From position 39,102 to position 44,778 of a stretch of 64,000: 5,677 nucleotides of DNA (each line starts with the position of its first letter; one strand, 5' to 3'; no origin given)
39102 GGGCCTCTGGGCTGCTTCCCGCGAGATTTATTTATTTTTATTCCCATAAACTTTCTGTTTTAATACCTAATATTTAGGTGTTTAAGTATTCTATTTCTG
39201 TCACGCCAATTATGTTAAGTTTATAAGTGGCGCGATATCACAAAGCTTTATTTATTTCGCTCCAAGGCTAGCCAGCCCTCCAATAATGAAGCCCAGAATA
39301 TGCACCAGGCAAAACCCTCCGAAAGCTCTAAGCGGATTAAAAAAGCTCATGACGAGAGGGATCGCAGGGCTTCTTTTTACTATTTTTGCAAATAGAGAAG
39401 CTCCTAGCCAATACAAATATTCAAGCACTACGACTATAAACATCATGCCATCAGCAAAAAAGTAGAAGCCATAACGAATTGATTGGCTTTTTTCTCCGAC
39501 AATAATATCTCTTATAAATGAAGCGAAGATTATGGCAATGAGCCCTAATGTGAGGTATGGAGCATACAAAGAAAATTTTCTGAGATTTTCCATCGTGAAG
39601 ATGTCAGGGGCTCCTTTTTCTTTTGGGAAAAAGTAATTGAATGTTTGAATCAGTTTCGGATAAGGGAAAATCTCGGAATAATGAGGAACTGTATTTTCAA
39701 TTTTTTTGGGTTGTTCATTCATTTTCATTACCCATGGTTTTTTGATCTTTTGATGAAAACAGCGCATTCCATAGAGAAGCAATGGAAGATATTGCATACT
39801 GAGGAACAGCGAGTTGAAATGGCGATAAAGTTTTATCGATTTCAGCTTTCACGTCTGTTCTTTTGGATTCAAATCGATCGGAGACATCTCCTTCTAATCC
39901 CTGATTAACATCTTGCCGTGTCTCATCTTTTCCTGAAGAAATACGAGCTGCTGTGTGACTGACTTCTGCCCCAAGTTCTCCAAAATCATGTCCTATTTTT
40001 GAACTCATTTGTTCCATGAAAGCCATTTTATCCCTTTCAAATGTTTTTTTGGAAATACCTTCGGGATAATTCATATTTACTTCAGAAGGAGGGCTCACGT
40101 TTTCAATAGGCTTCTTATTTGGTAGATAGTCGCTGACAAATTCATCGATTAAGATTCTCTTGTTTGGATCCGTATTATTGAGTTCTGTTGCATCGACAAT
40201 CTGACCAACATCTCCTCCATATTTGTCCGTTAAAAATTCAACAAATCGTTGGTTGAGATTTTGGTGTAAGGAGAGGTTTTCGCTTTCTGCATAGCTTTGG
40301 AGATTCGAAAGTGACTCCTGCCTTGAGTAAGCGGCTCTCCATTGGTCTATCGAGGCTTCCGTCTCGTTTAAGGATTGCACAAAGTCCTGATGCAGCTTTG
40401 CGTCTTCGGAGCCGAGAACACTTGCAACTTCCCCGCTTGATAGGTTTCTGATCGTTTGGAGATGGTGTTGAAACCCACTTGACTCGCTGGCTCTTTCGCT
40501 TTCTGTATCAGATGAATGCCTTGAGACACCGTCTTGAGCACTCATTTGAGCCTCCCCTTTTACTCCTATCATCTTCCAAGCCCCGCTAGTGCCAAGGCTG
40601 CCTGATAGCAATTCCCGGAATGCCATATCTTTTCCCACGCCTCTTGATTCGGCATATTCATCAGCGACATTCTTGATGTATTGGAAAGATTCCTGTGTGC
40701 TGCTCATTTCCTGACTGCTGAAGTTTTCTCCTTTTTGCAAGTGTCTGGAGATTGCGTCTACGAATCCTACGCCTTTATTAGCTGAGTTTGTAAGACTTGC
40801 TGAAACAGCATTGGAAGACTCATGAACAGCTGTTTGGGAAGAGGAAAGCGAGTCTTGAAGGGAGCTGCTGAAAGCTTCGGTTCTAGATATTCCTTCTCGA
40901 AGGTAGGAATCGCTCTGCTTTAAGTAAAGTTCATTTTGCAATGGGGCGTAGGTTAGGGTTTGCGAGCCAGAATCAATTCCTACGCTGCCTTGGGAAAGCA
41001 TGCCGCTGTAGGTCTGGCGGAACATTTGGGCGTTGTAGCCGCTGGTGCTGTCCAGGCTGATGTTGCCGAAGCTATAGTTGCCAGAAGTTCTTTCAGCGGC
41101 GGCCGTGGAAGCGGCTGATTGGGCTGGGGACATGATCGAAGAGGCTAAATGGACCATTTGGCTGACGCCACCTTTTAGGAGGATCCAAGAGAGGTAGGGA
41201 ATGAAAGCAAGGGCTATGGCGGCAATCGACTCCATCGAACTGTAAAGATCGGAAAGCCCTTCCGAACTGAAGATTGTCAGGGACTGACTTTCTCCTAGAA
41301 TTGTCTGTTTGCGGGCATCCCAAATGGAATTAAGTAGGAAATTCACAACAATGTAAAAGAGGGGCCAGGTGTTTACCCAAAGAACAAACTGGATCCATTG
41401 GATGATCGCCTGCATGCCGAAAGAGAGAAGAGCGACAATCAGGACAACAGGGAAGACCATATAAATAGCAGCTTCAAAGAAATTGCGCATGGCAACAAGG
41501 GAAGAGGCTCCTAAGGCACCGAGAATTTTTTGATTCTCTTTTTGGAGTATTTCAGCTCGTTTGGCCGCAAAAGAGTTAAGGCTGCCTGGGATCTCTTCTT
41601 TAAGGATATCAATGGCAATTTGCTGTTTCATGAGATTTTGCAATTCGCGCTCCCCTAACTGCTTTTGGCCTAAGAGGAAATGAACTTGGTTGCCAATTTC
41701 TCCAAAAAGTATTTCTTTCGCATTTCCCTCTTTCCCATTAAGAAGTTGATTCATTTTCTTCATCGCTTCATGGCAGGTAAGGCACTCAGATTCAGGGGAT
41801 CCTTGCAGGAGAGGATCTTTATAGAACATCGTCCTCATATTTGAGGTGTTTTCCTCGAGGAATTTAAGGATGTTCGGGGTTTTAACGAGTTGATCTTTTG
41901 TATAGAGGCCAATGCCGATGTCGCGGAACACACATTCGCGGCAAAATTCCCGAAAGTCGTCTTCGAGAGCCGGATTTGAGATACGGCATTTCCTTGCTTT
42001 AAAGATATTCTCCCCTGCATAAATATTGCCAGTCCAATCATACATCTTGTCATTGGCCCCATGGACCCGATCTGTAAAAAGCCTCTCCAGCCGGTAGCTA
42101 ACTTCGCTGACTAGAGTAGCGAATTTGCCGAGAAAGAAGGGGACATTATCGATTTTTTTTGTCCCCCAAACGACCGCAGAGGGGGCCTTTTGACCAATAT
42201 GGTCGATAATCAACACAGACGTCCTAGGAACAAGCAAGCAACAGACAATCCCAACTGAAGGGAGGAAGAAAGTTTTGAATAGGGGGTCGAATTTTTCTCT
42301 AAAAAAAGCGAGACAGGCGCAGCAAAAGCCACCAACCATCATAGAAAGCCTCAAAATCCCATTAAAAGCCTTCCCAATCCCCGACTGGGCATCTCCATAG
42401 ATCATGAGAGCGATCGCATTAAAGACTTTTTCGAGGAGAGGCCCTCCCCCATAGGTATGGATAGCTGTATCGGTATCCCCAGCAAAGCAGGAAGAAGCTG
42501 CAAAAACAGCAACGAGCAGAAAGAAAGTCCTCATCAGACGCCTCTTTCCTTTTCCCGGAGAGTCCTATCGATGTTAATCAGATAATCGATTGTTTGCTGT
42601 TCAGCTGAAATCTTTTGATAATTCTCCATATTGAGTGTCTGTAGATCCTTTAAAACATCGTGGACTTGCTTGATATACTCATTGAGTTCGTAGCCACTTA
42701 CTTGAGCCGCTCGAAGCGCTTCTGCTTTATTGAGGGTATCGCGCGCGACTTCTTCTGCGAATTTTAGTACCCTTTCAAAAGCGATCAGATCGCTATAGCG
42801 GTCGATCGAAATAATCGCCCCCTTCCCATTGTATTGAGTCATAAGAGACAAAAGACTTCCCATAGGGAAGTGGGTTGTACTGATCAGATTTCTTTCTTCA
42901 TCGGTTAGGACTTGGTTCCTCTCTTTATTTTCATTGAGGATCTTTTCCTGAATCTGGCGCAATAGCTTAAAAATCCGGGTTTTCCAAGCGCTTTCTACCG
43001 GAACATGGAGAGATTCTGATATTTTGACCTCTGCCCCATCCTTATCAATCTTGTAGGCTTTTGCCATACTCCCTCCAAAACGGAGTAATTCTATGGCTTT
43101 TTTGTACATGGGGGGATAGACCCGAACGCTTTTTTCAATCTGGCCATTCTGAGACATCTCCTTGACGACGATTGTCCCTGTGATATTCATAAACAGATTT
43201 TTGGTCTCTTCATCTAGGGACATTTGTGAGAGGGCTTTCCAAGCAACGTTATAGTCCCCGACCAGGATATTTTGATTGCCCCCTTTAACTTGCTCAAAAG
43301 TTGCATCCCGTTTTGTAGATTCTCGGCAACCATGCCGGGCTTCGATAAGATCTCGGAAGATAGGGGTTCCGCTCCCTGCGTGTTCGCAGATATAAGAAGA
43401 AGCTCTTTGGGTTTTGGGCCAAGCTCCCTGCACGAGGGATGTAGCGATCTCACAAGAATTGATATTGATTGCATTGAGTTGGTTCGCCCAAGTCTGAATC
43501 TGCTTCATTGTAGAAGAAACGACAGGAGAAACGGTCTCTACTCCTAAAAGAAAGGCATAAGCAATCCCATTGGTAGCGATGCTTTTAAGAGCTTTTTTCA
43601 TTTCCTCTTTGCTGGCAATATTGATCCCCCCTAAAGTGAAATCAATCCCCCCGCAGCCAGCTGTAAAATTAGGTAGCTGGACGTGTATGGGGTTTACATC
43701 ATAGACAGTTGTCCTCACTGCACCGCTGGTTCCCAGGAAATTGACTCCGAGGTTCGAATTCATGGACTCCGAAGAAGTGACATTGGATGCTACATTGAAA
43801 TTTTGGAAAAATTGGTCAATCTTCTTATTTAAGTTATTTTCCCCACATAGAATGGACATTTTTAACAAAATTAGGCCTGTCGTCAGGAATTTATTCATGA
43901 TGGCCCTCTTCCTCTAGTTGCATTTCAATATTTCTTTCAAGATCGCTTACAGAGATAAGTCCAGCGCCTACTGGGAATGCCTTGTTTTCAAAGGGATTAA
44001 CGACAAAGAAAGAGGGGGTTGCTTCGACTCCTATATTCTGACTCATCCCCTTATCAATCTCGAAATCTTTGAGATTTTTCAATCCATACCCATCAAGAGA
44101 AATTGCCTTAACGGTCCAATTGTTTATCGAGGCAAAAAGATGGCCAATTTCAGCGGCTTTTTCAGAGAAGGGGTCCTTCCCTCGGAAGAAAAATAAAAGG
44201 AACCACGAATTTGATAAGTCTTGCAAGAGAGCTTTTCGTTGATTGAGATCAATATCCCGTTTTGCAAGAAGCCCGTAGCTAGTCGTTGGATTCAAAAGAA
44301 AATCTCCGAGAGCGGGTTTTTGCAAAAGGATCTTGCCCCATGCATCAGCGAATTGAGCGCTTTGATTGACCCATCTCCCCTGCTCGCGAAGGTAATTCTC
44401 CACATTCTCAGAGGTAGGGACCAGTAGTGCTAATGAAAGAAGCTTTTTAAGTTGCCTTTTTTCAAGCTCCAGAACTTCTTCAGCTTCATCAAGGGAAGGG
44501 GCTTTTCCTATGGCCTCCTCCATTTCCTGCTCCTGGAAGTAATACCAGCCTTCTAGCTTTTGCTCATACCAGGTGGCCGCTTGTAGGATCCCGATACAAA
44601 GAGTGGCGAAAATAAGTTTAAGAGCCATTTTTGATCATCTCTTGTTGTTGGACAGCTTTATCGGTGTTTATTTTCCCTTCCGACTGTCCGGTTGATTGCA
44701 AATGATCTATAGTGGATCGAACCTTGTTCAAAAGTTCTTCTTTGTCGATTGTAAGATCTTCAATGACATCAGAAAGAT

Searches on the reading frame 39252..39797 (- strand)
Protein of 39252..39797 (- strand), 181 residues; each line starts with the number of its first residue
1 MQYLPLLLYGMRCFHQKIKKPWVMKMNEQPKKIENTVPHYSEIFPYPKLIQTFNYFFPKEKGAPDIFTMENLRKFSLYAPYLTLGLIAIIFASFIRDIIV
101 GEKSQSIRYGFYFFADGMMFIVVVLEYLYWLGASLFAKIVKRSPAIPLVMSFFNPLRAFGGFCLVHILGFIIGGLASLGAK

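Call 10: search_protein_families(library=pfam, proteins=[window:39252-39797:-], max_evalue=0.01)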
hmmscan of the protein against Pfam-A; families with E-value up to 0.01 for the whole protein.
window:39252-39797:- (181 aa): 0 families

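Call 67: find_homologous_proteins(query=window:39252-39722:-, max_evalue=0.00001)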
Query window:39252-39722:- (156 aa): 12 proteins with E <= 0.00001 among 233 candidates.
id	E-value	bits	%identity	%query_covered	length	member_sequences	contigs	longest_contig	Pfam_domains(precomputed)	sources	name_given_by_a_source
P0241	2.3e-97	342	100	100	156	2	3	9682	-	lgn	-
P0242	6.5e-77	275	82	99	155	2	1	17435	-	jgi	jgi:hypothetical protein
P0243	2.3e-64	235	69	99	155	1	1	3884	-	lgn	-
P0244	2.4e-60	222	64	99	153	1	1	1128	-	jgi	jgi:hypothetical protein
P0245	1.0e-57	213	60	99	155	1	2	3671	-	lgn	-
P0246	1.8e-53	199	62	99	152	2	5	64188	-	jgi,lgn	jgi:hypothetical protein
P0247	1.2e-45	174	54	99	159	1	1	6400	-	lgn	-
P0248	1.4e-44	170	52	92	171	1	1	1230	-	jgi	jgi:hypothetical protein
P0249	1.5e-44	170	54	99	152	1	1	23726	-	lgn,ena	-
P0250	5.5e-41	159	48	98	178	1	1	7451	-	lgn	-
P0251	1.9e-39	154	49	95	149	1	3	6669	-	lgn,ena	-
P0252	1.7e-22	99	37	96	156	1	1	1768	-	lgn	-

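Call 68: find_encoding_contigs(protein=P0242, flank=10000, max_places=3)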
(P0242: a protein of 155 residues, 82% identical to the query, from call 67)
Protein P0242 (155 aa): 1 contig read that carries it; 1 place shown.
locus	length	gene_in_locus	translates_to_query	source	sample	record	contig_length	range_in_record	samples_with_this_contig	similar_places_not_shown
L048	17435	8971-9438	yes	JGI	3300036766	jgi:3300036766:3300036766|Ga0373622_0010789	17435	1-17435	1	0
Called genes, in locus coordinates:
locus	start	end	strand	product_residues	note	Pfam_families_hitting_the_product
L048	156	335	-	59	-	-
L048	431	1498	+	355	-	PF06834:TraU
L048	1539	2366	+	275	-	-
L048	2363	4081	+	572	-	PF06986:F_T4SS_TraN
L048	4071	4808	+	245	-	PF13728:TraF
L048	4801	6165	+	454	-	PF06122:TraH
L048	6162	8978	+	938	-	PF07916:TraG_N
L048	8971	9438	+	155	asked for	-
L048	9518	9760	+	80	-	-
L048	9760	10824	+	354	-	PF17761:DUF1016_N, PF06250:YhcG_C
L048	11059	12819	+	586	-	PF02534:T4SS-DNA_transf, PF01935:DUF87 (weak), PF10412:TrwB_AAD_bind, PF12696:TraG-D_C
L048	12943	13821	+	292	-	PF08240:ADH_N, PF00107:ADH_zinc_N, PF13602:ADH_zinc_N_2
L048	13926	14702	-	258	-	-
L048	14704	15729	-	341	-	-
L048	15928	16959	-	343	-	-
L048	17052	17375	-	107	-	PF14485:DUF4431 (weak)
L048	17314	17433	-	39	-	?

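Call 69: find_encoding_contigs(protein=P0246, flank=10000, max_places=5)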
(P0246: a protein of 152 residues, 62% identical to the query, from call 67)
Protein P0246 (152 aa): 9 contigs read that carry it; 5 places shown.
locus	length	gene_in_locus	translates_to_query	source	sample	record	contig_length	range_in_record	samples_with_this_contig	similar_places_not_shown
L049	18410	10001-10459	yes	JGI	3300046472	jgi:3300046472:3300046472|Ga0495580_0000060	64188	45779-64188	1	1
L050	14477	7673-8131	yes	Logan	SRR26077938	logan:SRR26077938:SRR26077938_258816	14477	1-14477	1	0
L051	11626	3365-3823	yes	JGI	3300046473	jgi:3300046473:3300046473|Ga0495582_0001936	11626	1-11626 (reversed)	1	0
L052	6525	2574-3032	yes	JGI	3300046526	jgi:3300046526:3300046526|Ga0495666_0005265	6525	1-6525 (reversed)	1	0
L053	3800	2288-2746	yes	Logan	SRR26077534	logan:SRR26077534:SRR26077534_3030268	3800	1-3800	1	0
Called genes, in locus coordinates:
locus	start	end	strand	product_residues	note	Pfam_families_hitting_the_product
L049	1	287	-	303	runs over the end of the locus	-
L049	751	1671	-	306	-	-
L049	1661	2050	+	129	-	-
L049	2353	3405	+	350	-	PF06834:TraU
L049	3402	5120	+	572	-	PF06986:F_T4SS_TraN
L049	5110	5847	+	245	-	PF13728:TraF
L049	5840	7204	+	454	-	PF06122:TraH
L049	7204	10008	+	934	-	PF07916:TraG_N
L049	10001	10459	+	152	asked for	-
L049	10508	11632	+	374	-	PF17761:DUF1016_N, PF06250:YhcG_C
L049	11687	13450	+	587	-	PF01580:FtsK_SpoIIIE (weak), PF02534:T4SS-DNA_transf, PF01935:DUF87 (weak), PF10412:TrwB_AAD_bind, PF12696:TraG-D_C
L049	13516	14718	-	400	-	PF16491:Peptidase_M48_N, PF01435:Peptidase_M48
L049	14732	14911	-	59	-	-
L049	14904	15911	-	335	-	PF00561:Abhydrolase_1, PF12697:Abhydrolase_6, PF12146:Hydrolase_4 (weak)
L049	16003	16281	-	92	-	PF13411:MerR_1, PF00376:MerR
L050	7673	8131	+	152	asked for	-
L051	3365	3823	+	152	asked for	-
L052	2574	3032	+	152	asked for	-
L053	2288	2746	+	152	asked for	-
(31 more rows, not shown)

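Call 72: search_solved_structures(query=L048:9760-10821:+, max_evalue=1)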
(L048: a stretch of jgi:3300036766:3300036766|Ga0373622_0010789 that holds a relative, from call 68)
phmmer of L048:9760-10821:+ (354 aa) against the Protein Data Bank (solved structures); distinct sequences matched with E-value up to 1: 5.
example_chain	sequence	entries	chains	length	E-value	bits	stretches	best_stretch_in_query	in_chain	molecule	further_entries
4r5q_A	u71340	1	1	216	0.022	17.3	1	208-286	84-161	CRISPR-associated exonuclease, Cas4 family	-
3wnp_A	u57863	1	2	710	0.58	12.7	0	147-205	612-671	Cycloisomaltooligosaccharide glucanotransferase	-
3wnl_A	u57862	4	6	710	0.59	12.6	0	147-205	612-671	Cycloisomaltooligosaccharide glucanotransferase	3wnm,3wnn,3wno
3wnk_A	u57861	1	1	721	0.62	12.6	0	147-205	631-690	Cycloisomaltooligosaccharide glucanotransferase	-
3ixq_A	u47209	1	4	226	0.75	12.3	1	155-211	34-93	Ribose-5-phosphate isomerase A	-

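Call 87: find_encoding_contigs(protein=P0243, flank=10000, max_places=4)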
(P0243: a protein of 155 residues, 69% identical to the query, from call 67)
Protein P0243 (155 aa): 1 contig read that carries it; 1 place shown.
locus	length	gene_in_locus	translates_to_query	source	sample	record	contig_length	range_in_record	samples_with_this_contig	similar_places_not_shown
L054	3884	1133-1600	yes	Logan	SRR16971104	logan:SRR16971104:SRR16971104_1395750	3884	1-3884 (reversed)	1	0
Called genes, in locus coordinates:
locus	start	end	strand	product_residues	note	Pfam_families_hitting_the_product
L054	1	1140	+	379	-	?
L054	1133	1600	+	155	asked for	-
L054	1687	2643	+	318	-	PF00145:DNA_methylase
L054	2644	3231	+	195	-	PF01844:HNH, PF14279:HNH_5 (weak)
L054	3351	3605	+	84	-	-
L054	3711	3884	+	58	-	?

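Call 89: search_protein_families(library=padloc, proteins=[L048:9760-10821:+, L054:1687-2643:+, L054:2644-3231:+], max_evalue=0.001)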
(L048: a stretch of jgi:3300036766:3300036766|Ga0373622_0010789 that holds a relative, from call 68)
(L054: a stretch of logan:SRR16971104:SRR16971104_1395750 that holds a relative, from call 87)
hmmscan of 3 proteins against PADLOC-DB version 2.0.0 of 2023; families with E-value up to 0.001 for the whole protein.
L048:9760-10821:+ (354 aa): 29 families (the best 25 are shown)
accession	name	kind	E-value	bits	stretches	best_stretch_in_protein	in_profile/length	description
PDLC04831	PDC-S02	-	1.7e-133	443.4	1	20-351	6-338/346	-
PDLC04795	PDC-S02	-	4.7e-131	435.2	1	20-350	19-350/357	-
PDLC04810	PDC-S02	-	3.9e-119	396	1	24-350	10-350/355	-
PDLC04807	PDC-S02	-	8e-86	286.4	1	24-339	12-334/351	-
PDLC04803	PDC-S02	-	2e-85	284.7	1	90-347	7-261/269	-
PDLC04826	PDC-S02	-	4.8e-74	246.7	1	21-228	7-214/222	-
PDLC04822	PDC-S02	-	1.1e-71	239.9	1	31-312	16-293/294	-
PDLC04813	PDC-S02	-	1.4e-62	208.7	1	187-350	4-168/175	-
PDLC04827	PDC-S02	-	7.3e-45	151.4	1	25-244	10-232/234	-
PDLC04811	PDC-S02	-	1.1e-44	150.3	1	19-182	6-169/172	-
PDLC04820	PDC-S02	-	4.9e-44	148.8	1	1-340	1-316/332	-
PDLC04800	PDC-S02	-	1e-39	133.9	1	22-139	8-125/129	-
PDLC04804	PDC-S02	-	6.1e-38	128.5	1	22-205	8-192/203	-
PDLC04801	PDC-S02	-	1.4e-33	114.6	1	31-174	17-160/205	-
PDLC04798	PDC-S02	-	1.5e-32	111.5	1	190-343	50-206/222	-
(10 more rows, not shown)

L054:1687-2643:+ (318 aa): 63 families (the best 25 are shown)
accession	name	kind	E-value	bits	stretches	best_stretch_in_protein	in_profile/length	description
PDLC00029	DruM2|DruM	-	5.2e-152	503.9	1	3-310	6-314/329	DNA cytosine methylase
PDLC00032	DruM2|DruM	-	1.8e-135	450.5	1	3-310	5-323/424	DNA cytosine methylase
PDLC00026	DruM2|DruM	-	5.8e-135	448.2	1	3-310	6-321/336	DNA cytosine methylase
PDLC03304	MTase_II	-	2.2e-120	400.7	1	4-311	6-333/432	Type II methyltransferase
PDLC03307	MTase_II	-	4.4e-102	340.1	1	4-311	3-373/382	Type II methyltransferase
PDLC03378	MTase_II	-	1.4e-66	223.2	2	3-213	4-223/344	Type II methyltransferase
PDLC03272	MTase_II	-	1.5e-63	213.3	1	2-310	75-393/407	Type II methyltransferase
PDLC03234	MTase_II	-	1e-60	204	2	2-198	5-210/375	Type II methyltransferase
PDLC03326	MTase_II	-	1.7e-51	173.7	2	3-179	6-193/412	Type II methyltransferase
PDLC00027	DruM2|DruM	-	3.9e-45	152.8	2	5-183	15-192/361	DNA cytosine methylase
PDLC00033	DruM2|DruM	-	8.1e-45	151.7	2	3-165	23-193/368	DNA cytosine methylase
PDLC03237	MTase_II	-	9.1e-42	141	2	3-168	795-974/1036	Type II methyltransferase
PDLC02650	DrmMII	-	8.2e-41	138.3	3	3-126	10-149/435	DrmMII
PDLC03330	MTase_II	-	1.1e-40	137.8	1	5-306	102-425/430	Type II methyltransferase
PDLC00031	DruM2|DruM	-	1.5e-38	130.8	2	6-182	16-191/361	DNA cytosine methylase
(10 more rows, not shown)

L054:2644-3231:+ (195 aa): 4 families
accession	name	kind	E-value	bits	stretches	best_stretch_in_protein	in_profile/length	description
PDLC03503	REase_II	-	2.2e-10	38.6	1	8-144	20-172/218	Type II restriction enzyme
PDLC03478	REase_II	-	8.6e-08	30.2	1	35-148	46-156/219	Type II restriction enzyme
PDLC03662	mREase_IV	-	0.00022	17.9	1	70-148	457-532/560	Type IV methyl-directed restriction enzyme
PDLC02859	DpdF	-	0.00076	16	1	91-149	2-51/545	DpdF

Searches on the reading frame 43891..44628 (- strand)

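Call 10: search_protein_families(library=pfam, proteins=[window:43891-44628:-], max_evalue=0.01)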
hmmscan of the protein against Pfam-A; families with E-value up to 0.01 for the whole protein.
window:43891-44628:- (245 aa): 1 family
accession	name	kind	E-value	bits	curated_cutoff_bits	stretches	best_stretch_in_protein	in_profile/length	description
PF13728.12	TraF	-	1.9e-45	155.8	23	1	34-234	15-223/224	F plasmid transfer operon protein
